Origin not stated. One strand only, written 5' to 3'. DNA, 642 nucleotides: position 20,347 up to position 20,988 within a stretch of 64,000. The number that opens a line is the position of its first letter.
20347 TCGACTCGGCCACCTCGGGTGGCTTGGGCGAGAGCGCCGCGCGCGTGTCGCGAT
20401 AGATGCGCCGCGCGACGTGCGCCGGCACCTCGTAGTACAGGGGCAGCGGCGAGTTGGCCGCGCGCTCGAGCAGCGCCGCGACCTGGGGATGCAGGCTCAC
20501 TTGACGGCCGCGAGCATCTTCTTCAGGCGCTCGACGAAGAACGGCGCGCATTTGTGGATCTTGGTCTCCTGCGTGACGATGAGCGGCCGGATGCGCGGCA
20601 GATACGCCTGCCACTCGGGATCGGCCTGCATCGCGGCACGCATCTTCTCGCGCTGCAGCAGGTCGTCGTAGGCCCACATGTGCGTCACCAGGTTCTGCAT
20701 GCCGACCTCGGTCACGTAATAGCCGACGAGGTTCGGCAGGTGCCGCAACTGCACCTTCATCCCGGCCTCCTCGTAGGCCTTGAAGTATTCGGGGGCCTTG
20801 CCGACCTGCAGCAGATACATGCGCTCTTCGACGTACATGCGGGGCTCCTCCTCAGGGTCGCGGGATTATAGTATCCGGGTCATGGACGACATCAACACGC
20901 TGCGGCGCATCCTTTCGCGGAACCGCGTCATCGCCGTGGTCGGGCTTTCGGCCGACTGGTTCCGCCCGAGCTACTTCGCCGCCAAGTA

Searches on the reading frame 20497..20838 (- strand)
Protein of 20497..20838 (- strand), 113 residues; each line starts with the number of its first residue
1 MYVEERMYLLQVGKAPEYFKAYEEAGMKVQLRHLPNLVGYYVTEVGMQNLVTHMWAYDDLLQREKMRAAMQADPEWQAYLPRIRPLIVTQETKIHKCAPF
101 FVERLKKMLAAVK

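Call 55: search_protein_families(library=pfam, proteins=[window:20497-20838:-])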
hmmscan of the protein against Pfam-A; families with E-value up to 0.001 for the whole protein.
window:20497-20838:- (113 aa): 1 family
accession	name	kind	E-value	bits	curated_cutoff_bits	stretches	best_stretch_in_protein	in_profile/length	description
PF07978.19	NIPSNAP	-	1.1e-24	87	22.3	1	3-100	1-100/102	NIPSNAP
